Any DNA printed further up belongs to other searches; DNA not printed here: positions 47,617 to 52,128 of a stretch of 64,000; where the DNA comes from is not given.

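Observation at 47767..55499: Orphan, hypertrophied GspG-H-I-J-K-ordered pseudopilin operon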

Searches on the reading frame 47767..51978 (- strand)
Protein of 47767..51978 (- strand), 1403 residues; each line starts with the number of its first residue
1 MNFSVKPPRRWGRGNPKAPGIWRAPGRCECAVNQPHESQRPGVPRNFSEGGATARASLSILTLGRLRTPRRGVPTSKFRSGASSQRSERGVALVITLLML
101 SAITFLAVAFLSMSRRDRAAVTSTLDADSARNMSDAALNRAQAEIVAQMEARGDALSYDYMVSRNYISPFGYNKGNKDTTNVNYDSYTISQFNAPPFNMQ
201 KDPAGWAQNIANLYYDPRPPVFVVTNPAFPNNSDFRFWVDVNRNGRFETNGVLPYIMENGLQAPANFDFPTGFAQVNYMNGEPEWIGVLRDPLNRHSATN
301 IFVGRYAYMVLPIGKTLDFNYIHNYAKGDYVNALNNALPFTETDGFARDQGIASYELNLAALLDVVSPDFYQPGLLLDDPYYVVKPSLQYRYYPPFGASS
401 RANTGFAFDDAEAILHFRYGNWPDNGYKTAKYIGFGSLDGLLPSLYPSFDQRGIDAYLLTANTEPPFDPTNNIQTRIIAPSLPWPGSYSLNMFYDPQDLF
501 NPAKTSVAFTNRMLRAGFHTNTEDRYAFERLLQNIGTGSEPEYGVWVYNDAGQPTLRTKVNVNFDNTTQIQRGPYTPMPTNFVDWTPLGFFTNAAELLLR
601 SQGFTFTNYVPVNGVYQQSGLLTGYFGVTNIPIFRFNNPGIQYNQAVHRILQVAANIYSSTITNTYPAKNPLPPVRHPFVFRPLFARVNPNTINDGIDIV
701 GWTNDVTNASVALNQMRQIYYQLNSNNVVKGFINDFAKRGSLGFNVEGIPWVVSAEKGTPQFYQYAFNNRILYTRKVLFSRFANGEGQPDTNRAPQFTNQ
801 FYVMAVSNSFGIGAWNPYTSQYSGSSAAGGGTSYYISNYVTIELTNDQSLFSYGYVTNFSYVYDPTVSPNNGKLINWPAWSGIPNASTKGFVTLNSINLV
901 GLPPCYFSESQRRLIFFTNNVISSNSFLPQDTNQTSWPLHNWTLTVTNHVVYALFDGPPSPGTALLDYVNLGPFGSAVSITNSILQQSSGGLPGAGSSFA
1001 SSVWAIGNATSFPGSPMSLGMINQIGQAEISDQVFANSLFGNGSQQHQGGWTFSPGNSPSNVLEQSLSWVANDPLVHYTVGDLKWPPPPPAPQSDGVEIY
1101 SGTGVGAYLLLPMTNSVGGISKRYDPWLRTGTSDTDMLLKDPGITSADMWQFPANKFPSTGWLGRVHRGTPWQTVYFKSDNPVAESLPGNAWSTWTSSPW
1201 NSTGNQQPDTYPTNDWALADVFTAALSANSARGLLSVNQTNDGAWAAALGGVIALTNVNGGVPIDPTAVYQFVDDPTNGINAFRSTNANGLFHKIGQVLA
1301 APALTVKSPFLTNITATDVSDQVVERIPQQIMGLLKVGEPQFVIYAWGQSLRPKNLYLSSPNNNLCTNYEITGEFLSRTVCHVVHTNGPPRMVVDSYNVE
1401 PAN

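Call 3: search_protein_families(library=pfam, proteins=[window:47767-51978:-], max_evalue=1)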
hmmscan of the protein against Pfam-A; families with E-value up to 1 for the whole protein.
window:47767-51978:- (1403 aa): 1 family
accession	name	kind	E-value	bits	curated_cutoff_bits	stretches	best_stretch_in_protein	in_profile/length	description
PF20009.4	GEVED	-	0.011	17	24.4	1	235-275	2-44/78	GEVED domain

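Call 4: search_protein_families(library=ncbifam, proteins=[window:47767-51978:-], max_evalue=1)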
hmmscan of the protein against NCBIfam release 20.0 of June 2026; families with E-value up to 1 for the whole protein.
window:47767-51978:- (1403 aa): 2 families
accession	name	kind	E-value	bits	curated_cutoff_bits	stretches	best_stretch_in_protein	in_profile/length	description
TIGR02600.1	Verru_Chthon_A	subfamily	4.8e-08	31.4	332.3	1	90-151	1-62/1296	Verru_Chthon cassette protein A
NF037980.1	T2SS_GspK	equivalog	0.014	15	130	1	88-150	1-63/307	type II secretion system minor pseudopilin GspK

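Call 15: find_homologous_proteins(query=window:47767-51717:-, max_evalue=0.001)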
Query window:47767-51717:- (1316 aa): 1074 proteins with E <= 0.001 among 8000 candidates; the best 120 are listed.
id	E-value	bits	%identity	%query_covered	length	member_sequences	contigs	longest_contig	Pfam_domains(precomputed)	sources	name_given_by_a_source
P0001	0.0e+0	3052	100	100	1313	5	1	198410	-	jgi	jgi:hypothetical protein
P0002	0.0e+0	2082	71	100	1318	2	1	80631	-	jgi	jgi:hypothetical protein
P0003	0.0e+0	1969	68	100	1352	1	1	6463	-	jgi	jgi:hypothetical protein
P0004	0.0e+0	1871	66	100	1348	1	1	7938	-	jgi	jgi:hypothetical protein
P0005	0.0e+0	1858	65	100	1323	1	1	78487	-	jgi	jgi:hypothetical protein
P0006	0.0e+0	1855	65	100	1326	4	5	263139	-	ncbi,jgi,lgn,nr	ncbi:MAG TPA: hypothetical protein VMR33_05445 [Candidatus Baltobacteraceae bacterium]|jgi:hypotheti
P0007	0.0e+0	1779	64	100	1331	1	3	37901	-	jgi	jgi:hypothetical protein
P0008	0.0e+0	1769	63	100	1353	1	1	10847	-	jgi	jgi:Tfp pilus assembly protein PilX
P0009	0.0e+0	1551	58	100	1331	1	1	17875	-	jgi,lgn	jgi:hypothetical protein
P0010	0.0e+0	1524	64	83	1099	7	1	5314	-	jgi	jgi:hypothetical protein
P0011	0.0e+0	1500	56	100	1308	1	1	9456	-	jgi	jgi:hypothetical protein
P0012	0.0e+0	1493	57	100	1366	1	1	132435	-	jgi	jgi:hypothetical protein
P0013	0.0e+0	1357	53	100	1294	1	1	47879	-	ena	-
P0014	0.0e+0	1331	67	70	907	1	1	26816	-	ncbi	-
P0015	0.0e+0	1327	52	100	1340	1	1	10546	-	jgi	jgi:hypothetical protein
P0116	6.8e-191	655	37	100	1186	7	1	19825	-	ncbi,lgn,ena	-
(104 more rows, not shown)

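Call 19: find_related_loci(query=A1, collection=genome_contigs, flank=10000)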
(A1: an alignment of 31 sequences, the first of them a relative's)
Query A1 (1313 aa) in genome_contigs; peptide patterns used: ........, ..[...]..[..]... (x = any residue, [..] = any of these).
600 stretches matched a pattern (row limit reached: there are more); 546 encode a relative of the query (tblastn E <= 1e-3); the best 80 are kept; 80 distinct loci.
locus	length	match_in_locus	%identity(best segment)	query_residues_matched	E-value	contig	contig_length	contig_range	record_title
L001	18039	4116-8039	65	1-1313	0e+0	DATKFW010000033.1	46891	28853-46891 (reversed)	MAG TPA_asm: Candidatus Baltobacteraceae bacterium isolate SMAG_U14535 k141_670680, whole genome shotgun sequence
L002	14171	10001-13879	52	1-1313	0e+0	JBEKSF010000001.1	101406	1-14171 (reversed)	MAG: Verrucomicrobiota bacterium isolate SPRUCE 528 SPRUCE_528_1, whole genome shotgun sequence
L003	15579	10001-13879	49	1-1313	0e+0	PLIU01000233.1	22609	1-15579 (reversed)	MAG: Verrucomicrobiales bacterium isolate palsa_1400 73.20110800_P3S.15_contig_12775, whole genome shotgun sequence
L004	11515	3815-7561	48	1-1313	0e+0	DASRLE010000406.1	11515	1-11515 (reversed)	MAG TPA_asm: Candidatus Saccharimonadales bacterium isolate SMAG_U10180 k141_816962, whole genome shotgun sequence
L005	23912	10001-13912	46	1-1313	0e+0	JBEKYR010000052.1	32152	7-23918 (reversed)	MAG: Verrucomicrobiota bacterium isolate SPRUCE 67 SPRUCE_67_52, whole genome shotgun sequence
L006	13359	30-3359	48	189-1313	0e+0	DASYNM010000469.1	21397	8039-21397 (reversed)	MAG TPA_asm: Verrucomicrobiia bacterium isolate SMAG_U4403 k141_4041588, whole genome shotgun sequence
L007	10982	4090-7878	42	1-1313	0e+0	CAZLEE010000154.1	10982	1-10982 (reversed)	MAG TPA_asm: uncultured Verrucomicrobiota bacterium isolate binchicken_co3_518 genome assembly, contig: NODE_19445_lengt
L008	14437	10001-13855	42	1-1313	0e+0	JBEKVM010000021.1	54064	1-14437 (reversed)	MAG: Verrucomicrobiota bacterium isolate SPRUCE 604 SPRUCE_604_21, whole genome shotgun sequence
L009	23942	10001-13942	47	1-1310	0e+0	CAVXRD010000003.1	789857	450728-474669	MAG: uncultured Verrucomicrobiae bacterium isolate MFD09671.bin.1.3 genome assembly, contig: contig_57481, whole genome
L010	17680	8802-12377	40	1-1311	0e+0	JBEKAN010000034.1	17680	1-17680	MAG: Verrucomicrobiota bacterium isolate SPRUCE 113 SPRUCE_113_34, whole genome shotgun sequence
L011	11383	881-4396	37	1-1309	0e+0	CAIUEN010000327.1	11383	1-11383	MAG: uncultured Verrucomicrobiales bacterium isolate Ki1-2-7m_bin-060 genome assembly, contig: bin-060:327/535, whole ge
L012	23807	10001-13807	35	1-1313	0e+0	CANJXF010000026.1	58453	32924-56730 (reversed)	MAG: Verrucomicrobiales bacterium isolate RH-23may17-789 genome assembly, contig: RH-23may17-C3699, whole genome shotgun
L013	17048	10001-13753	34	1-1293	0e+0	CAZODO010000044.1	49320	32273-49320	MAG TPA_asm: uncultured Verrucomicrobiota bacterium isolate binchicken_co66_256 genome assembly, contig: NODE_1289_lengt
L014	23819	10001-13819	35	1-1309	0e+0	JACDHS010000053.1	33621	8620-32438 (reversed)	MAG: Verrucomicrobia bacterium isolate MGR_bin444 SD2911_NODE_183_length_33621_cov_2.294321, whole genome shotgun sequen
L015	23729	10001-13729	34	1-1313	6e-179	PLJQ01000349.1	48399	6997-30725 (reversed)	MAG: Limisphaerales bacterium isolate palsa_1396 73.20110800_P1M.49_contig_5151, whole genome shotgun sequence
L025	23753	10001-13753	35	1-1311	2e-170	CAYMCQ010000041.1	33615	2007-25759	MAG TPA_asm: uncultured Verrucomicrobiota bacterium isolate SRP287453_co1_194 genome assembly, contig: NODE_2116_length_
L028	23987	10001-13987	44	1-1313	0e+0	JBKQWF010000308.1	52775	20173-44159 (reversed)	MAG: Limisphaerales bacterium isolate SEr3G3H3I__bin_261 SEr3G3H3I_000000462245, whole genome shotgun sequence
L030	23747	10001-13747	32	1-1313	3e-167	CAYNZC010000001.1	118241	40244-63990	MAG TPA_asm: uncultured Verrucomicrobiota bacterium isolate SRP192927_co7_467 genome assembly, contig: NODE_156_length_1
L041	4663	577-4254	34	1-1313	4e-168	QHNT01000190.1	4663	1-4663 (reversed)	MAG: Verrucomicrobia bacterium isolate AV7 14_0929_05_30cm_scaffold_26840_curated, whole genome shotgun sequence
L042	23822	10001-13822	33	1-1308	1e-162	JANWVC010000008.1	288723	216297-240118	MAG: Limisphaera sp. isolate SKYG106 k141_207961, whole genome shotgun sequence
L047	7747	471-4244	32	1-1313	3e-162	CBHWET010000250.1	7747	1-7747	MAG TPA_asm: uncultured bacterium isolate ERR14722429_binner12_Refined_101 genome assembly, contig: ERZ27336827.6151, wh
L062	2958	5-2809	40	407-1313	9e-162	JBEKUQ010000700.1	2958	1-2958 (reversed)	MAG: Verrucomicrobiota bacterium isolate SPRUCE 585 SPRUCE_585_700, whole genome shotgun sequence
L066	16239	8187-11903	32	1-1313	3e-151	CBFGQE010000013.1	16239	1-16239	MAG TPA_asm: uncultured bacterium isolate SRR14536361_metabat2_54 genome assembly, contig: ERZ27321110.1551, whole genom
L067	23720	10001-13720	34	1-1311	1e-179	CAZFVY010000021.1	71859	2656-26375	MAG TPA_asm: uncultured Verrucomicrobiota bacterium isolate binchicken_co54_380 genome assembly, contig: NODE_565_length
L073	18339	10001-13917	48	13-1313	0e+0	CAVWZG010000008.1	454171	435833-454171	MAG: uncultured Verrucomicrobiae bacterium isolate MFD09286.bin.1.251 genome assembly, contig: contig_78217, whole genom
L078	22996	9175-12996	31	1-1313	2e-148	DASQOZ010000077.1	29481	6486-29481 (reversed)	MAG TPA_asm: Candidatus Methylomirabilota bacterium isolate SMAG_U10816 k141_1919860, whole genome shotgun sequence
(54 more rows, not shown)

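Call 23: search_solved_structures(query=A1, max_evalue=10, show_alignments=2)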
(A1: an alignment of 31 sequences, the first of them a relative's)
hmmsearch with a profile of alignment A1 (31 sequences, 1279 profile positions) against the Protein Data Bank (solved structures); distinct sequences matched with E-value up to 10: 3.
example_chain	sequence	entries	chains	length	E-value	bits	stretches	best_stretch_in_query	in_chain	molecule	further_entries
4rfa_A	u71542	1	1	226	1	10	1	646-726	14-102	Lmo0740 protein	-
1r20_D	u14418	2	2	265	1.2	9.7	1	605-698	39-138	ECDYSONE RECEPTOR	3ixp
8hfc_A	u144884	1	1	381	1.3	9.7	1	85-171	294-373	Palmitoyltransferase ERF2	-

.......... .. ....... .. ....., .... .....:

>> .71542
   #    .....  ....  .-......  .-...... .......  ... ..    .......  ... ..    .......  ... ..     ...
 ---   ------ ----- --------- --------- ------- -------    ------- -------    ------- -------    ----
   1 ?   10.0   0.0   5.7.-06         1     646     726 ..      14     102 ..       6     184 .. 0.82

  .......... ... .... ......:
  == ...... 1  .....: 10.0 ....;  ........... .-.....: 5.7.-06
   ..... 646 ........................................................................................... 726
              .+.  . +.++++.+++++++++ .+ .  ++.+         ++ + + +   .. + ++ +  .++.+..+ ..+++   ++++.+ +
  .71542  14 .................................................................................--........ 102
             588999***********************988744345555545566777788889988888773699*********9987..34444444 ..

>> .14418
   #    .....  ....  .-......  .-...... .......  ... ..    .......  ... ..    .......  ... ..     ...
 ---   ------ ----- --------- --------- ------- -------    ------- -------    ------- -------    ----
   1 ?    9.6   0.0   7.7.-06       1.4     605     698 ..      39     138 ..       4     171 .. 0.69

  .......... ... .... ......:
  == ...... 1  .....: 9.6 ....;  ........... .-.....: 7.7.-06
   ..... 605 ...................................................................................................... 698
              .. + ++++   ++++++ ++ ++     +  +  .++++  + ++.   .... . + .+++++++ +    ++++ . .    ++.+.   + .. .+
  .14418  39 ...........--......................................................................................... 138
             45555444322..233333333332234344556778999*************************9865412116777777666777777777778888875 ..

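Call 24: search_protein_families(library=ncbifam, alignment_id=A1, max_evalue=0.01)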
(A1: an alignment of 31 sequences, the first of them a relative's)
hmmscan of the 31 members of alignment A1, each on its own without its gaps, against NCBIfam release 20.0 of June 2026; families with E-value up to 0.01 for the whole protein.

A. member 1, P0001 (1313 aa): 1 family
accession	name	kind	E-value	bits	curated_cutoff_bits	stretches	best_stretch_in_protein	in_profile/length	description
TIGR02600.1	Verru_Chthon_A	subfamily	5.2e-07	28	332.3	1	1-61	2-62/1296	Verru_Chthon cassette protein A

B. families by the number of members that match (of 31 scanned): 4 families
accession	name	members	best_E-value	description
TIGR02600.1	Verru_Chthon_A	21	5.2e-07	Verru_Chthon cassette protein A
NF037980.1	T2SS_GspK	6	0.00067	type II secretion system minor pseudopilin GspK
NF041014.1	pilin_ComGG_2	4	0.00021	competence type IV pilus minor pilin ComGG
NF007880.0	PRK10586.1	1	0.0025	oxidoreductase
